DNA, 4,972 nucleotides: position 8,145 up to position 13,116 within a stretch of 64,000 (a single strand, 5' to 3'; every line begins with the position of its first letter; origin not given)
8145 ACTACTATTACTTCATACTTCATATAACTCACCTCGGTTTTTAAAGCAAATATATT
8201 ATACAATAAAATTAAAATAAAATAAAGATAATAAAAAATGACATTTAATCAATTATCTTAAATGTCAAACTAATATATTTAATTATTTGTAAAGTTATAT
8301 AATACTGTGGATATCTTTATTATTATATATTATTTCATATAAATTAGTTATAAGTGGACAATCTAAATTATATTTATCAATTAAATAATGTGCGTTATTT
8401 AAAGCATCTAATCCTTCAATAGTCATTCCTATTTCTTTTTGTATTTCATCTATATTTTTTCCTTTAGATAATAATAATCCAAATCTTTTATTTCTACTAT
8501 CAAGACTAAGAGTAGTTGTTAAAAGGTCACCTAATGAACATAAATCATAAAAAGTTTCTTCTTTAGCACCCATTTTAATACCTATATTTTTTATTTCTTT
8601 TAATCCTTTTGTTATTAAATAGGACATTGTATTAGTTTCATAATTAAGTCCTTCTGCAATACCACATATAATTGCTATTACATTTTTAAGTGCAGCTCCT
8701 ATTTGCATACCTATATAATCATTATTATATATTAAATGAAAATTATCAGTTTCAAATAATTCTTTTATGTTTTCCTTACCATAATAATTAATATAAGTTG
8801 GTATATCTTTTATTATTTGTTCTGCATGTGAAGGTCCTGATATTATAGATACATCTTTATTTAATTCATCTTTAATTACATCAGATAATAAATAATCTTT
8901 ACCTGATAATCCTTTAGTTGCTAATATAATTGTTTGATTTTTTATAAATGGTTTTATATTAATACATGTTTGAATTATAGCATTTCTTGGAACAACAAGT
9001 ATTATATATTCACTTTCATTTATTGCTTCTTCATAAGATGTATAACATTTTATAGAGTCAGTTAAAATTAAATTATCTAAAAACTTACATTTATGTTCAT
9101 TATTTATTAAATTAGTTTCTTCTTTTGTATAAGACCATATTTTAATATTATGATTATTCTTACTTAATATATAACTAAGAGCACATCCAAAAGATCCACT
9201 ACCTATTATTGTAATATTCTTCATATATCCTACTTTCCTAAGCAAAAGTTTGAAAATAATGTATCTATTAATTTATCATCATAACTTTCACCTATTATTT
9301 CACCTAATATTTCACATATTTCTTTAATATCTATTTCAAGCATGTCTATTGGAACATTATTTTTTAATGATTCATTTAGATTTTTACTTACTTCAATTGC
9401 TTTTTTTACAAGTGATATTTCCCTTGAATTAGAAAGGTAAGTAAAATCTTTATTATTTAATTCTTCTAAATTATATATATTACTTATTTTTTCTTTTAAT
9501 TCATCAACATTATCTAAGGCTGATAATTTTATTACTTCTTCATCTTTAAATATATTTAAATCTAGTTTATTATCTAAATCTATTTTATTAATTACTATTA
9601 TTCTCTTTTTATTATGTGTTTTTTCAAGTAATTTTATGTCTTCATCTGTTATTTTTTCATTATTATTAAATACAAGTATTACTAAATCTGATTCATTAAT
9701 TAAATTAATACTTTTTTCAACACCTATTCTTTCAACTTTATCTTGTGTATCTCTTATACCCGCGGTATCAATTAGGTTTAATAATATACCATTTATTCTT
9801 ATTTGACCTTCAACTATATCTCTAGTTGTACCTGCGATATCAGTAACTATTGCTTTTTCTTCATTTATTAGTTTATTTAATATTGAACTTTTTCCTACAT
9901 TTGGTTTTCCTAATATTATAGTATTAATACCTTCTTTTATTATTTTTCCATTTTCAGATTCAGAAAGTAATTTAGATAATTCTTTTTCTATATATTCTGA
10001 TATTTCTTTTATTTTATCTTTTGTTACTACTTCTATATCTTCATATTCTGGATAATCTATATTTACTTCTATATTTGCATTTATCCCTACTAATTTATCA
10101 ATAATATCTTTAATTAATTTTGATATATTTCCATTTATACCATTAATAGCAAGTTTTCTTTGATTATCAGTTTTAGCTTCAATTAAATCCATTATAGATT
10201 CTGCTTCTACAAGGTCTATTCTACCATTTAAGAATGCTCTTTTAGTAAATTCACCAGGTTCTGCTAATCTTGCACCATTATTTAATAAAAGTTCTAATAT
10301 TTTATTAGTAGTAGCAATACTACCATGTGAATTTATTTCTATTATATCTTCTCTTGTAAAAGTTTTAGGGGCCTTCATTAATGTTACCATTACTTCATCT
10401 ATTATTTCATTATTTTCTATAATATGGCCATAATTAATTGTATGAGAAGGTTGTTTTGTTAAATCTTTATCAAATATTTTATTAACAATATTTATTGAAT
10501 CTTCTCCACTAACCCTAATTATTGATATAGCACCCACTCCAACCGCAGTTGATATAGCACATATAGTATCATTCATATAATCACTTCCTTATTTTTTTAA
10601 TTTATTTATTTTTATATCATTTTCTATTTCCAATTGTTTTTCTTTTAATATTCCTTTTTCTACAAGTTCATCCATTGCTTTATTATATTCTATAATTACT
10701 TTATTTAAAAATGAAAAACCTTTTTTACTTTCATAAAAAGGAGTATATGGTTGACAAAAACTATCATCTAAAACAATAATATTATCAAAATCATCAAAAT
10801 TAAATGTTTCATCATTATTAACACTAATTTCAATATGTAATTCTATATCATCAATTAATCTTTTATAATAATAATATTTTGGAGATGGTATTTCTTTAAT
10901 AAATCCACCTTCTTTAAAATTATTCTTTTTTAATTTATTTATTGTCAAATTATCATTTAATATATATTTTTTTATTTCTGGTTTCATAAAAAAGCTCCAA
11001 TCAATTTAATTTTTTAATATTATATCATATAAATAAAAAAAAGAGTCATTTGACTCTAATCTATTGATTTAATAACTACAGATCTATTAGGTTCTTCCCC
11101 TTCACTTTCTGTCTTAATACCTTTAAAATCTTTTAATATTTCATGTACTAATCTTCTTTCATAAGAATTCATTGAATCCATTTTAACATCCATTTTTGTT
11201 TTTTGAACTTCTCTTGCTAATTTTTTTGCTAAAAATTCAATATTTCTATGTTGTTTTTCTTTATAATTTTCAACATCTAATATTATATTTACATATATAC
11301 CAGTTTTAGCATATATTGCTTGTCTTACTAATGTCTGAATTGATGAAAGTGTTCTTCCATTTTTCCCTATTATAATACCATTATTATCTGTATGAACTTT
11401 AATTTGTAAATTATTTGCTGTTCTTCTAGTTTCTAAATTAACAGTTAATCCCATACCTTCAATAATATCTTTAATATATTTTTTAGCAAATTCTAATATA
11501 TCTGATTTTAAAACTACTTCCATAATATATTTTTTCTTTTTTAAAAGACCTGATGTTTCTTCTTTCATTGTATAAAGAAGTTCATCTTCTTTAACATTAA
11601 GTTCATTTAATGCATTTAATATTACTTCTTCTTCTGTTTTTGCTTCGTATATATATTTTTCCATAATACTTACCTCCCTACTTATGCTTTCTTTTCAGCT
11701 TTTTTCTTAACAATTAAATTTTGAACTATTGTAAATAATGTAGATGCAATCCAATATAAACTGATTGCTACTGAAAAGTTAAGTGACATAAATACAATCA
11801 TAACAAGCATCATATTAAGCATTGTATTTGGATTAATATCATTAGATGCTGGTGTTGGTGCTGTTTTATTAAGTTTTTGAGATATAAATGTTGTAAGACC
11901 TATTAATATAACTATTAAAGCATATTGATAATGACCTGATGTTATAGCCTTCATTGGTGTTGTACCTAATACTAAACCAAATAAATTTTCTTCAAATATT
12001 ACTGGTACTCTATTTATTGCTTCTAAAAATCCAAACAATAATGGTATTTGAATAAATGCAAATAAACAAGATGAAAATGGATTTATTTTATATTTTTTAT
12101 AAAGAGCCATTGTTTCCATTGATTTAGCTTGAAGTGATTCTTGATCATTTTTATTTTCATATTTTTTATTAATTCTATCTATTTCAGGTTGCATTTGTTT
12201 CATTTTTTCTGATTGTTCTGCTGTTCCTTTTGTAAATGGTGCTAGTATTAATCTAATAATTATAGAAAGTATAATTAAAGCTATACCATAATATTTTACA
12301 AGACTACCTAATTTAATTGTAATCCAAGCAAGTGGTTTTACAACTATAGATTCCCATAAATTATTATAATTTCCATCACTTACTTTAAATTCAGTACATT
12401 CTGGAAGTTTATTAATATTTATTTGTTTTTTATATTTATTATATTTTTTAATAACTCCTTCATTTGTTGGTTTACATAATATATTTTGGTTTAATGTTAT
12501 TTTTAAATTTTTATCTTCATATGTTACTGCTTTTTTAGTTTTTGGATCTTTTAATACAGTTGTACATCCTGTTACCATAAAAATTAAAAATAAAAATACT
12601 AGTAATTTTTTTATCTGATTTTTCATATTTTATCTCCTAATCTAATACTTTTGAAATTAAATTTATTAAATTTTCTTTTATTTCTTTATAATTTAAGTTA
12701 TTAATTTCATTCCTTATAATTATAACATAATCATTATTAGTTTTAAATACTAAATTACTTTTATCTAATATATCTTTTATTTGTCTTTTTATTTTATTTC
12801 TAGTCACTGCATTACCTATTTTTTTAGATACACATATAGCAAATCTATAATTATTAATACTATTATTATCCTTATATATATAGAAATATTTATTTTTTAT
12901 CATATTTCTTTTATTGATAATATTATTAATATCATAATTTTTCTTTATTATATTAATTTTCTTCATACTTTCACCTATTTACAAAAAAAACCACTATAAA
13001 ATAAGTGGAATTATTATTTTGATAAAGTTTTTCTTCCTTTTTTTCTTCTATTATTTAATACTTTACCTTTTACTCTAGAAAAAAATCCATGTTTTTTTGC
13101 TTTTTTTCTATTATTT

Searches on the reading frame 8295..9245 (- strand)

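Call 6: search_protein_families(library=pfam, proteins=[window:8295-9245:-])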
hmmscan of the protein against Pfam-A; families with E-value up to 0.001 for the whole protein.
window:8295-9245:- (316 aa): 6 families
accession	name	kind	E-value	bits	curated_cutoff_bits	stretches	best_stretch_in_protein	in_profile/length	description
PF07479.19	NAD_Gly3P_dh_C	-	5.2e-46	156.8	25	1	176-315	1-140/142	NAD-dependent glycerol-3-phosphate dehydrogenase C-terminus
PF01210.29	NAD_Gly3P_dh_N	-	1.8e-35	122.7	23.1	1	10-152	1-148/158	NAD-dependent glycerol-3-phosphate dehydrogenase N-terminus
PF20618.3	GPD_NAD_C_bact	-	6.4e-14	52.7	27.6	1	236-301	1-65/66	Bacterial GPD, NAD-dependent C-terminal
PF03807.23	F420_oxidored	-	9.8e-08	32.9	21.6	1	11-107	2-89/94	NADP oxidoreductase coenzyme F420-dependent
PF02558.23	ApbA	-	3.3e-06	27.2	22.2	1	11-109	1-98/150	Ketopantoate reductase PanE/ApbA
PF03446.21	NAD_binding_2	-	6.1e-06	26.8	21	1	10-108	1-90/161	NAD binding domain of 6-phosphogluconate dehydrogenase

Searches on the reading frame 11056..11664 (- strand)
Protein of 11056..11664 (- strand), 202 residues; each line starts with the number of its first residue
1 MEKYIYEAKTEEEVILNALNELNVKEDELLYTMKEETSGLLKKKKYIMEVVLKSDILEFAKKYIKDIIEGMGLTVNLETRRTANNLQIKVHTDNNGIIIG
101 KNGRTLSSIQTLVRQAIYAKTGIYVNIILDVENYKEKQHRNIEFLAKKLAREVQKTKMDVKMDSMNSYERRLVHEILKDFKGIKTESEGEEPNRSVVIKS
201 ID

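Call 7: search_protein_families(library=pfam, proteins=[window:11056-11664:-])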
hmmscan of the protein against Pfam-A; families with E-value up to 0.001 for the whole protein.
window:11056-11664:- (202 aa): 4 families
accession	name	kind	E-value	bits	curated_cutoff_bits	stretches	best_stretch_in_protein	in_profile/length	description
PF01424.28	R3H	-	5.7e-21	74.7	26.8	1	142-199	3-59/60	R3H domain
PF13083.13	KH_KhpA-B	-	1.7e-13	50.7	32.1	1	58-126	2-70/73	KhpA/KhpB, KH domain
PF07650.23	KH_2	-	7.1e-09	35.8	22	1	63-133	5-75/78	KH domain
PF14804.11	Jag_N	-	5.1e-06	27.3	25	1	6-48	1-46/50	Jag N-terminus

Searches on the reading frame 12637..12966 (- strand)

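Call 7: search_protein_families(library=pfam, proteins=[window:12637-12966:-])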
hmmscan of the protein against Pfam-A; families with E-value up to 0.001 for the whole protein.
window:12637-12966:- (109 aa): 1 family
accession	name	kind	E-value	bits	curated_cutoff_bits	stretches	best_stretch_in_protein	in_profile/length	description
PF00825.24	Ribonuclease_P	-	2.8e-22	79.2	22.3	1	1-106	1-107/109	Ribonuclease P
